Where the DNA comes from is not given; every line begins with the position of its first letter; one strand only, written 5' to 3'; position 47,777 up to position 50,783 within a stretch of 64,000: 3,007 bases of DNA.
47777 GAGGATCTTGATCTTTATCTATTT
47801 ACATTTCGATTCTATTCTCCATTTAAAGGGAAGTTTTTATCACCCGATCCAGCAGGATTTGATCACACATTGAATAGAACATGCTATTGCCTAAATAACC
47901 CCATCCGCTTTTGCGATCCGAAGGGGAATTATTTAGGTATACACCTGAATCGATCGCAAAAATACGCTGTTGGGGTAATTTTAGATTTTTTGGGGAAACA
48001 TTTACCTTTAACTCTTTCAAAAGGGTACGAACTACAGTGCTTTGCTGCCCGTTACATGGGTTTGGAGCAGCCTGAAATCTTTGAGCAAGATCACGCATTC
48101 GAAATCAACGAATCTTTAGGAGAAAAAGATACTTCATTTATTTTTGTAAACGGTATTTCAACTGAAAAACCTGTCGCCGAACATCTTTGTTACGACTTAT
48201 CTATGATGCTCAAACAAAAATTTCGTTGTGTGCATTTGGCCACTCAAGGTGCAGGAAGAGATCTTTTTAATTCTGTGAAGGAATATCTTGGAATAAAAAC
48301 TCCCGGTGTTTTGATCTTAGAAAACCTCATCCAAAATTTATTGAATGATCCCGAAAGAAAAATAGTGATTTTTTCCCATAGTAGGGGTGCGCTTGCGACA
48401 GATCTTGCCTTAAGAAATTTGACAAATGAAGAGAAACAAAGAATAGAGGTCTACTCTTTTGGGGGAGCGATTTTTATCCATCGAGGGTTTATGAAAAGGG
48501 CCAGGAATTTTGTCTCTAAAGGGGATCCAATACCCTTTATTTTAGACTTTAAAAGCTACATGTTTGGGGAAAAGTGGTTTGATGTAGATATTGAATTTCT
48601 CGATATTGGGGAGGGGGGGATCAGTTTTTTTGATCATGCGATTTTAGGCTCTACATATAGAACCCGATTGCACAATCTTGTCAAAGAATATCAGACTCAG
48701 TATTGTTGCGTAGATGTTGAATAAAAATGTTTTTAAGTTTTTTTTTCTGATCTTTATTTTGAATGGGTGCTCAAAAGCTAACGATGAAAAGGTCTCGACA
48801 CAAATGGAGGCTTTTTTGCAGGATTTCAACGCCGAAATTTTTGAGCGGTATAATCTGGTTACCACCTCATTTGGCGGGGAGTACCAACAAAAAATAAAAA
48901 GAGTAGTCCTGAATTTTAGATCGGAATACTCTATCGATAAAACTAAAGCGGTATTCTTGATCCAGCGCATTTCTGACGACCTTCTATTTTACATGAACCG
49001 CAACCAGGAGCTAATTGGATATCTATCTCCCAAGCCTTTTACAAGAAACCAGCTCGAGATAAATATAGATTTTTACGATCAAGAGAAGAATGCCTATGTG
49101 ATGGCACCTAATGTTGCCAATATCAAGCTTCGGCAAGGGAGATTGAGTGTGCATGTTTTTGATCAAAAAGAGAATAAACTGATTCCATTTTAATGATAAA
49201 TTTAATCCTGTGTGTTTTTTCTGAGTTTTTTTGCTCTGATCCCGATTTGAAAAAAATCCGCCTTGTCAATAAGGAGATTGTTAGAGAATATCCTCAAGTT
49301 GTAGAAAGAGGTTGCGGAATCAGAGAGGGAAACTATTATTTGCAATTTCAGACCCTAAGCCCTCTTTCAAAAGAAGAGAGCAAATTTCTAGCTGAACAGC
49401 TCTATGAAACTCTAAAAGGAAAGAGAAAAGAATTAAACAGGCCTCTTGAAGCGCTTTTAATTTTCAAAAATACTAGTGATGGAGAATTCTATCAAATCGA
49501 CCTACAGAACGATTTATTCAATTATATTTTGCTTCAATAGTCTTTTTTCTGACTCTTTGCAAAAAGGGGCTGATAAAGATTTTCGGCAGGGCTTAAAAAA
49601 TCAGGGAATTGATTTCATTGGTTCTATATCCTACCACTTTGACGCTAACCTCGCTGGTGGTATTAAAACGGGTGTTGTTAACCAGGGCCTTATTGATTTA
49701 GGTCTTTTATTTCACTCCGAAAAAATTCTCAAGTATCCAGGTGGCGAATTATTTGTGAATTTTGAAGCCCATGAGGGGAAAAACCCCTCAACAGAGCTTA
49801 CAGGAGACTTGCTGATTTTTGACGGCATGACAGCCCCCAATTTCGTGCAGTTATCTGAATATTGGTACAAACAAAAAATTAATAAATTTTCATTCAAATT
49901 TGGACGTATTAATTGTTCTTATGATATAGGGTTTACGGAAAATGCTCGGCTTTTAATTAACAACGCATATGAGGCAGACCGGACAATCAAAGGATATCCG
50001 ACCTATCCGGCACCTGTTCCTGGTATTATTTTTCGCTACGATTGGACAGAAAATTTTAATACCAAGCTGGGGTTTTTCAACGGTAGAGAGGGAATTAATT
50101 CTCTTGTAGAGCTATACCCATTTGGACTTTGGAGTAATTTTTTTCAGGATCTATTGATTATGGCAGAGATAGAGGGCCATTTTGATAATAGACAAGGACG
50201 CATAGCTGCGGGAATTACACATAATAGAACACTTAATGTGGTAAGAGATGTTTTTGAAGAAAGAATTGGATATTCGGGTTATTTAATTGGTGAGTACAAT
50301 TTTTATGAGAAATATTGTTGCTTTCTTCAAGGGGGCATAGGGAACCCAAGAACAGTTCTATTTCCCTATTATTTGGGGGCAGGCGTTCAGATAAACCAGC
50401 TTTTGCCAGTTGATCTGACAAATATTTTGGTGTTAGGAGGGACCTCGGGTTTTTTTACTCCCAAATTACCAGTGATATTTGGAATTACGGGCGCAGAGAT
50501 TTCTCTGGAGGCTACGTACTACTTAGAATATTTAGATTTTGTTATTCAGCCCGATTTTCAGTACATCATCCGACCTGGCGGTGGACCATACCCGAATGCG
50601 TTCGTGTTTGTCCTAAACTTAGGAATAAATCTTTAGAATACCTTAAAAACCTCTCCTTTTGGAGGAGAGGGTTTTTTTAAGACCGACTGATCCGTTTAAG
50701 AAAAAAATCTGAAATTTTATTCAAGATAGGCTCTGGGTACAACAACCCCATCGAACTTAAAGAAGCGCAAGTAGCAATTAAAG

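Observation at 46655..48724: Miniature, Sec-signal-bearing Rhs polymorphic toxin with an alpha/beta-hydrolase-like C-terminal domain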

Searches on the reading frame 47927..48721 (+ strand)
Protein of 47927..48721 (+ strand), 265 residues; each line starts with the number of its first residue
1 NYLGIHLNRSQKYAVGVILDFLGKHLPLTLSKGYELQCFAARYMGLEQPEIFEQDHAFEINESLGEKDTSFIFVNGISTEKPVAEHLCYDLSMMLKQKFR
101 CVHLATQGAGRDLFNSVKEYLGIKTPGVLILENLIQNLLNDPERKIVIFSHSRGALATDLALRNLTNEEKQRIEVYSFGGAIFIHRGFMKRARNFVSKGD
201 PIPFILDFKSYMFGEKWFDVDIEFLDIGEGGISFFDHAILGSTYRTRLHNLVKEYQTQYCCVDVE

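Call 9: search_protein_families(library=pfam, proteins=[window:47927-48721:+], max_evalue=10)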
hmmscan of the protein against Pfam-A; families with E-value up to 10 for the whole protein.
seq(265 aa): 4 families
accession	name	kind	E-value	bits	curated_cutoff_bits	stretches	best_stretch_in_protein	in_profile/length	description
PF05990.18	DUF900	-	0.0027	17.7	20.5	1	131-174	80-124/232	Alpha/beta hydrolase of unknown function (DUF900)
PF01764.32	Lipase_3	-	0.014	15.7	22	1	133-204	52-134/140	Lipase (class 3)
PF05057.20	DUF676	-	0.072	13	20.3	1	115-171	47-105/217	Putative serine esterase (DUF676)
PF01083.28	Cutinase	-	0.24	11.7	25.9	1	78-174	13-109/173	Cutinase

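Call 11: find_homologous_proteins(query=A2, max_evalue=0.001)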
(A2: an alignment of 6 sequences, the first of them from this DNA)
Query A2 (6 sequences): 4064 candidates shared short words with the query, none scored E <= 0.001.

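Call 12: search_solved_structures(query=A2, max_evalue=10, show_alignments=2)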
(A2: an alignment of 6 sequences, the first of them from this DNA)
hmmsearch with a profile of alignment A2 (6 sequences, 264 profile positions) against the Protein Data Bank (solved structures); distinct sequences matched with E-value up to 10: 4.
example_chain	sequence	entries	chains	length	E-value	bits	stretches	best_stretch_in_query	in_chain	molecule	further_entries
4psc_A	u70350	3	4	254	0.035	16.8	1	116-176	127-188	Carbohydrate esterase family 5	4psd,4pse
5xk2_A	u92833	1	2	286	0.73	12.5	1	137-203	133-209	Diacylglycerol lipase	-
5ch8_A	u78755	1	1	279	1.4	11.6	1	133-205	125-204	Mono- and diacylglycerol lipase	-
1tia_A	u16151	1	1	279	1.4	11.6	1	133-205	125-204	LIPASE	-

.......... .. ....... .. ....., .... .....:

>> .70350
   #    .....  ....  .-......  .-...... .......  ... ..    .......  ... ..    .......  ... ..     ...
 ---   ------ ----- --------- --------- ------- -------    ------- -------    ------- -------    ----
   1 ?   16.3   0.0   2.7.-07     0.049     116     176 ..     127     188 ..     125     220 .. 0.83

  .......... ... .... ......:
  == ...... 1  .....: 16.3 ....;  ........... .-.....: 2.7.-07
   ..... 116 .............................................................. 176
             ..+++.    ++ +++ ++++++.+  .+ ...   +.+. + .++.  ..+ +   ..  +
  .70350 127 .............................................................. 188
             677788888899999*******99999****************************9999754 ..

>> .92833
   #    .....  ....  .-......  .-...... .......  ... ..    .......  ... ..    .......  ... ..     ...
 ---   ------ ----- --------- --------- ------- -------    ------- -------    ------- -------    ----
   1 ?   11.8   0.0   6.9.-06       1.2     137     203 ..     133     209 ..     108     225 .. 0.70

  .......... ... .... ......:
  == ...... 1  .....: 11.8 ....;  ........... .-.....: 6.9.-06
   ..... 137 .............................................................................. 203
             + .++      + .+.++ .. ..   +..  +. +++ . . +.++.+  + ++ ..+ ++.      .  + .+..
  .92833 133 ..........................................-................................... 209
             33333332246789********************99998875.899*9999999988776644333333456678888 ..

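Call 20: search_protein_representatives(alignment_id=A2)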
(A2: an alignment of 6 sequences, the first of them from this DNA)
Query: 6 sequences, 264 profile positions. Proteins with E-value up to 0.001 (for the whole library): 2997; up to 1e-10: 1689; up to 1e-30: 155. The best 150 are listed.
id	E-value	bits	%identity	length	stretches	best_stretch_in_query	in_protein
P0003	1.7e-124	431.0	-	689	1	2-261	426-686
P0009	2.2e-115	401.0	-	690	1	2-262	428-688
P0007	5.0e-92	324.5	-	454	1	4-262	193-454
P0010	1.5e-78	280.3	-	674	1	3-262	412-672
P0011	2.0e-67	243.9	-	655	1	3-259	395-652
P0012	4.0e-65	236.3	-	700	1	3-259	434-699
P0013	1.7e-52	194.9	-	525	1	33-256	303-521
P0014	2.1e-49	184.8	-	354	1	55-259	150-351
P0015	2.8e-49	184.4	-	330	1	47-260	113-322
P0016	3.8e-49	183.9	-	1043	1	4-257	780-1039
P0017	1.4e-47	178.8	-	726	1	15-261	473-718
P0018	9.9e-47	176.0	-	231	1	51-261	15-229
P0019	2.4e-46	174.7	-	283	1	44-245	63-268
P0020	4.3e-46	173.9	-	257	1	55-256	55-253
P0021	1.6e-45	172.1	-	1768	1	10-260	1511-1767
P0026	2.4e-43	164.9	-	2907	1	55-257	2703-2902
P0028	4.6e-43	164.0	-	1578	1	52-260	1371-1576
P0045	3.6e-39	151.2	-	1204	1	61-257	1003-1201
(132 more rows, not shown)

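Call 22: search_protein_families(library=pfam, proteins=[P0016, P0021, P0026, P0028, P0014, P0018, P0013, P0045], max_evalue=0.001)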
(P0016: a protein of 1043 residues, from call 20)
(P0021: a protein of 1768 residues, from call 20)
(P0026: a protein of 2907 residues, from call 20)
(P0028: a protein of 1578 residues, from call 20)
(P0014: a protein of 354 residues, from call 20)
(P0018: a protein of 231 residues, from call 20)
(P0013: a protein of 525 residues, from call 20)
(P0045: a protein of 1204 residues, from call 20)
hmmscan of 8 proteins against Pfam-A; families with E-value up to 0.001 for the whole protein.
P0016 (1043 aa): 1 family
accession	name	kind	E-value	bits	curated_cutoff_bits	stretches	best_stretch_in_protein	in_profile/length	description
PF05593.20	RHS_repeat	-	3.6e-30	104.2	22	1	347-378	1-31/38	RHS Repeat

P0021 (1768 aa): 2 families
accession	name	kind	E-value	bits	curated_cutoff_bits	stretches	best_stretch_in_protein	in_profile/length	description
PF05593.20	RHS_repeat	-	1.4e-53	178.8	22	1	556-585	1-30/38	RHS Repeat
PF20148.4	DUF6531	-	2.5e-07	31.3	24.1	1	38-108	3-74/74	Domain of unknown function (DUF6531)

P0026 (2907 aa): 3 families
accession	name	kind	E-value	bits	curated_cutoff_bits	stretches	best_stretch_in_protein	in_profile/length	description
PF05593.20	RHS_repeat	-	1.2e-63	210.8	22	4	1982-2018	1-37/38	RHS Repeat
PF20148.4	DUF6531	-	1.7e-16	60.7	24.1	1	1274-1345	2-74/74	Domain of unknown function (DUF6531)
PF05095.17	DUF687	-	0.0001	21.4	25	1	2714-2858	34-174/537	Protein of unknown function (DUF687)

P0028 (1578 aa): 1 family
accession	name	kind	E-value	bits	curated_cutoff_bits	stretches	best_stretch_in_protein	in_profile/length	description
PF05593.20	RHS_repeat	-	5.5e-42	141.8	22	2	605-641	1-37/38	RHS Repeat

P0014 (354 aa): 1 family
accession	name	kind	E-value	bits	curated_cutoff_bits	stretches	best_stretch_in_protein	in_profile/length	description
PF05095.17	DUF687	-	2.1e-06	27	25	1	164-307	37-176/537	Protein of unknown function (DUF687)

P0018 (231 aa): 1 family
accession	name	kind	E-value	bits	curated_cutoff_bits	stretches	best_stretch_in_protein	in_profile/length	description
PF05095.17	DUF687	-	3e-08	33.1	25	1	35-185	39-178/537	Protein of unknown function (DUF687)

P0013 (525 aa): 1 family
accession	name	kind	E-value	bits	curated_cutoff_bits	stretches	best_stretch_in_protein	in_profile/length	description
PF05095.17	DUF687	-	9.4e-09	34.8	25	1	335-482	35-178/537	Protein of unknown function (DUF687)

P0045 (1204 aa): 1 family
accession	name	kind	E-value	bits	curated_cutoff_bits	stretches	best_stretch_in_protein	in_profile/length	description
PF05593.20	RHS_repeat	-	2.3e-53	178.1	22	3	93-127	1-35/38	RHS Repeat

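Call 39: predict_structure(alignment_id=A3)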
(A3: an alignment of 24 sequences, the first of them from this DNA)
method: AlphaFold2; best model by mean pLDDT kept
length: 265 residues; sequences in the alignment: 24
mean_pLDDT: 90.0   pTM: 0.85
mean pLDDT of the five models: 90.0, 88.6, 88.5, 88.0, 85.4
residues with pLDDT >= 90: 194; 70-90: 51; 50-70: 14; < 50: 6
segments of 3 or more residues with pLDDT < 50: 261-265
pLDDT, mean of each block of 10 residues (from residue 1): 76 95 90 95 94 94 91 94 95 95 92 92 96 98 97 96 96 96 88 93 73 70 91 88 94 86 42
secondary structure, 60 per line:
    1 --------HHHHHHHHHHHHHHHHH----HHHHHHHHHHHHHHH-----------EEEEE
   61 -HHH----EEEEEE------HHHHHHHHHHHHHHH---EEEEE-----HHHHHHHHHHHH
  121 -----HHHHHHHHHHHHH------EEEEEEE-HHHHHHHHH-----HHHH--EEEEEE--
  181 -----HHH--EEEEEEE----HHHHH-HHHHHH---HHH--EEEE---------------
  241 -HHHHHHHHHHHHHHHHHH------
elements in order: H9-25 H30-44 E56-60 E69-74 H81-95 E99-103 H109-120 H126-138 E145-151 H153-161 H167-170 E173-178 E191-197 H202-206 H208-213 E222-225 H242-259

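Call 41: fold_search(model_id=the predicted structure, library=pdb)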
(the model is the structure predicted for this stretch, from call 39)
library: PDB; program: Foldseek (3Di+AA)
matches with E <= 10: 1328; with E <= 0.001: 164
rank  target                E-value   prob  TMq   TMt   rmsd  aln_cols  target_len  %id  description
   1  4psd                  7.3e-06  1.00  0.38  0.43  10.8       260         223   15  Structure of Trichoderma reesei cutinase native form. (released 2014-09-17)
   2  3wj2_A                3.0e-05  1.00  0.41  0.37  10.9       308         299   12  Crystal structure of ESTFA (FE-lacking apo form) (released 2014-07-30)
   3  4psc                  3.2e-05  1.00  0.31  0.36  10.9       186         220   14  Structure of cutinase from Trichoderma reesei in its native form. (released 2014-09-17)
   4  8x6v_B                3.2e-05  1.00  0.39  0.39  10.3       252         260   13  Crystal structure of GlacPETase (released 2024-02-14)
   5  7w66_A                3.6e-05  1.00  0.44  0.45   7.9       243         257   12  Crystal structure of a PSH1 mutant in complex with ligand (released 2022-09-14)
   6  4ftw                  3.8e-05  1.00  0.47  0.55   6.2       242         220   12  Crystal structure of a carboxyl esterase N110C/L145H at 2.3 angstrom resolution (released 2012-10-03)
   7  4pse_B                6.2e-05  1.00  0.33  0.38  10.8       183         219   16  Trichoderma reesei cutinase in complex with a C11Y4 phosphonate inhibitor (released 2014-09-17)
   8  5aoa                  6.6e-05  1.00  0.43  0.42   8.1       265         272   11  The structure of a novel thermophilic esterase from the Planctomycetes species, Thermogutta terrifontis, Est2-Propionate (released 2015-12-09)
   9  2fuk                  7.5e-05  1.00  0.43  0.51   8.9       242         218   12  Crystal structure of XC6422 from Xanthomonas campestris: a member of a/b serine hydrolase without lid at 1.6 resolution (released 2006-07-04)
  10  8jct                  7.9e-05  1.00  0.33  0.44   5.3       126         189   24  Crystal structure of fungal cutinase from Aspergillus fumigatiaffinis (released 2024-05-15)
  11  9nix                  7.9e-05  1.00  0.45  0.54   5.9       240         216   11  FphI, Staphylococcus aureus fluorophosphonate-binding serine hydrolases I, in complex with Carbamoyl Fluoride compound 2 (released 2026-04-01)
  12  3og9_A                8.4e-05  1.00  0.43  0.53   5.9       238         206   11  Structure of YahD with Malic acid (released 2010-12-15)
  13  9qde                  8.4e-05  1.00  0.43  0.44   8.3       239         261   12  Crystal structure of the non-glycosylated polyester hydrolase Leipzig 7 (PHL7) mut3 variant expressed in Pichia pastoris (released 2025-09-10)
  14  7ebo_B                9.0e-05  1.00  0.49  0.52   4.9       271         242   11  Crystal structure of a feruloyl esterase LP_0796 from Lactobacillus plantarum (released 2022-08-03)
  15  5ao9                  9.0e-05  1.00  0.41  0.40   7.7       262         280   10  The structure of a novel thermophilic esterase from the Planctomycetes species, Thermogutta terrifontis, Est2-native (released 2015-12-09)
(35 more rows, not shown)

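Call 64: search_solved_structures(query=A3, max_evalue=10, show_alignments=3)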
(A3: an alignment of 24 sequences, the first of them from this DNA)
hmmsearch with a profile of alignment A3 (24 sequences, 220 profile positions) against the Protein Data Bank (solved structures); distinct sequences matched with E-value up to 10: 19.
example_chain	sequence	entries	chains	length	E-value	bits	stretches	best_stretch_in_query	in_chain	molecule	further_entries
4psc_A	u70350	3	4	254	0.039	16.4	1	90-137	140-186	Carbohydrate esterase family 5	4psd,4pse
5d8m_A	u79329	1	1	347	0.11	14.9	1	97-145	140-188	Metagenomic carboxyl esterase MGS0156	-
1xzi_A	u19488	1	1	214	0.34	13.3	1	99-137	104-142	CUTINASE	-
8jct_A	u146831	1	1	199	0.34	13.3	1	98-137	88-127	Cutinase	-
6xyw_AJ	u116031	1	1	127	0.36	13.2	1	23-71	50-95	39S ribosomal protein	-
9evs_1m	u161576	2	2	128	0.38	13.2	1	25-72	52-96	mL53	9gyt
1t4a_A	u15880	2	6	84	0.52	12.7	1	186-216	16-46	PurS | Hypothetical UPF0062 protein yexA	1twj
5xk2_A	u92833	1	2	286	0.52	12.7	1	97-169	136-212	Diacylglycerol lipase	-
7cy3_A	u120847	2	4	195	0.69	12.3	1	97-136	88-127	Cutinase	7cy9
1y7h_A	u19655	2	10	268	1.1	11.7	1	97-156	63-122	salicylic acid-binding protein 2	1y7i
1xkl_A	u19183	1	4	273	1.1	11.7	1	97-156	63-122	salicylic acid-binding protein 2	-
8hfw_A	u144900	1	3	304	1.2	11.5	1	106-148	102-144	Alpha/beta fold hydrolase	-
3stt_A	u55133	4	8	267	1.5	11.2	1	96-150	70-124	Methylketone synthase I | Methylketone synthase 1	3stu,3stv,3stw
3stx_A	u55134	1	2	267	1.5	11.2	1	96-150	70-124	Methylketone synthase 1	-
3sty_A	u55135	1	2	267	1.5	11.2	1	96-150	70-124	Methylketone synthase 1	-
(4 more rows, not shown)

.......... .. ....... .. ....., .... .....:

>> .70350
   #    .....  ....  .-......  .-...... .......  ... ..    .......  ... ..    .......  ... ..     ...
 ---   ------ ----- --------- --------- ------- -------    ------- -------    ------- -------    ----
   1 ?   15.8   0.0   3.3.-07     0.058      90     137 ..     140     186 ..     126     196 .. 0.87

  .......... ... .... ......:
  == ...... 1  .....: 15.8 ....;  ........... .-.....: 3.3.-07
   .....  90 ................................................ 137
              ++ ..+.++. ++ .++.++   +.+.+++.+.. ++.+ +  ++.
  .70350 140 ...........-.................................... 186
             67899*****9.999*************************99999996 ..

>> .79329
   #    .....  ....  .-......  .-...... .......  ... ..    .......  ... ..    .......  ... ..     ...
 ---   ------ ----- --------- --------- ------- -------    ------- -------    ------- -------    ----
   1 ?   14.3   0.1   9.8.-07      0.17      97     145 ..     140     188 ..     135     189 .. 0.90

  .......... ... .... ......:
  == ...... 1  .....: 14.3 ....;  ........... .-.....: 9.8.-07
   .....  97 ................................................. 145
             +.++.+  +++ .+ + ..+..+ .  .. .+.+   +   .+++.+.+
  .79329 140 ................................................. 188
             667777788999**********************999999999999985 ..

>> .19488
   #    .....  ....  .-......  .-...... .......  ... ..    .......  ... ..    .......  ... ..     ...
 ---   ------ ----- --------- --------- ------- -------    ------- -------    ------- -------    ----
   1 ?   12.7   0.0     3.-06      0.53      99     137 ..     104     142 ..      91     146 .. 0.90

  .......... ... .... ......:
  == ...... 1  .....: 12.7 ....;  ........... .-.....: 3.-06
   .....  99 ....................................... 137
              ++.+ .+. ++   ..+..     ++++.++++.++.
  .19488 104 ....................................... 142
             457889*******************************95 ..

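Call 65: search_protein_families(library=pfam, alignment_id=A3, max_evalue=0.1)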
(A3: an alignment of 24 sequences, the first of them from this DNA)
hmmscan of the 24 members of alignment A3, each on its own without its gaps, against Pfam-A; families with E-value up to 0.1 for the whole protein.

A. member 1, seq(265 aa): 3 families
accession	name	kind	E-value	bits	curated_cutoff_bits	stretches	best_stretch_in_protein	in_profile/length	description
PF05990.18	DUF900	-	0.0027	17.7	20.5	1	131-174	80-124/232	Alpha/beta hydrolase of unknown function (DUF900)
PF01764.32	Lipase_3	-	0.014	15.7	22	1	133-204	52-134/140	Lipase (class 3)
PF05057.20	DUF676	-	0.072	13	20.3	0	115-171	47-105/217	Putative serine esterase (DUF676)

B. families by the number of members that match (of 24 scanned): 13 families
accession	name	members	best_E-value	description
PF05095.17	DUF687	15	1.5e-17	Protein of unknown function (DUF687)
PF12146.15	Hydrolase_4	4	0.011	Serine aminopeptidase, S33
PF05990.18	DUF900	3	0.0027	Alpha/beta hydrolase of unknown function (DUF900)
PF01764.32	Lipase_3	3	0.0027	Lipase (class 3)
PF21230.3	Nakanori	3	0.01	Nakanori-like protein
PF05057.20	DUF676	2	0.00011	Putative serine esterase (DUF676)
PF01083.28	Cutinase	2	0.0049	Cutinase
PF06259.18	Abhydrolase_8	2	0.01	Alpha/beta hydrolase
PF02663.19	FmdE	1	0.011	FmdE, Molybdenum formylmethanofuran dehydrogenase operon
PF11090.14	Phage_T7_Gp13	1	0.015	Bacteriophage T7, probable scaffold protein Gp13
PF11288.14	DUF3089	1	0.016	Protein of unknown function (DUF3089)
PF12697.13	Abhydrolase_6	1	0.028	Alpha/beta hydrolase family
PF11547.14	E3_UbLigase_EDD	1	0.088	E3 ubiquitin ligase EDD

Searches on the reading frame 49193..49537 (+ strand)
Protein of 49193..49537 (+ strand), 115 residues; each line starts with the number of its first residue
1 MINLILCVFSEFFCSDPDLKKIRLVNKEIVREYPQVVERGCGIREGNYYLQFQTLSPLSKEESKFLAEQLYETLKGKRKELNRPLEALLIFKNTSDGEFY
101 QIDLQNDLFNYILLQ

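Call 3: search_protein_families(library=pfam, proteins=[window:49193-49537:+], max_evalue=0.01)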
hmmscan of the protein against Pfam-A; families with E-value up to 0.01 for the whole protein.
window:49193-49537:+ (115 aa): 0 families

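Call 4: search_protein_families(library=ncbifam, proteins=[window:49193-49537:+], max_evalue=0.01)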
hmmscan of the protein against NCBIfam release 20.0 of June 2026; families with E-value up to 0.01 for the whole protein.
window:49193-49537:+ (115 aa): 0 families

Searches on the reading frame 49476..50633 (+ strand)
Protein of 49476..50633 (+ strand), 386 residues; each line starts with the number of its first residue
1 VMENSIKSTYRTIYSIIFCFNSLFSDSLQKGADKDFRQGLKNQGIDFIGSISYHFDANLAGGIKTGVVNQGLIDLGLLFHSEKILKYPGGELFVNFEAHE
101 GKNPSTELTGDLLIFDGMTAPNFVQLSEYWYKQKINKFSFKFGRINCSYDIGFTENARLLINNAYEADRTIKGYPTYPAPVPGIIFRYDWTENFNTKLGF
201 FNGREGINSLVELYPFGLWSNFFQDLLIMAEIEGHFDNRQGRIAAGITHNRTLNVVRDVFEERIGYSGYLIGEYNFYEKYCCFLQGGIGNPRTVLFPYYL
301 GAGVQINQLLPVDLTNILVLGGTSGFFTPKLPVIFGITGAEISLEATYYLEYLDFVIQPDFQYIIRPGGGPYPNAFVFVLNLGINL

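Call 3: search_protein_families(library=pfam, proteins=[window:49476-50633:+], max_evalue=0.01)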
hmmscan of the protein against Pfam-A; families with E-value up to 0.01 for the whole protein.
window:49476-50633:+ (386 aa): 1 family
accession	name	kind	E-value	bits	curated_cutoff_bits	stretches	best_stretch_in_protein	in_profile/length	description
PF04966.18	OprB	-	2.4e-17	63.8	22.9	1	73-385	10-371/372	Carbohydrate-selective porin, OprB family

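Call 4: search_protein_families(library=ncbifam, proteins=[window:49476-50633:+], max_evalue=0.01)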
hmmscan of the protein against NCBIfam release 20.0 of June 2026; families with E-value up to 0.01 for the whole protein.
window:49476-50633:+ (386 aa): 0 families
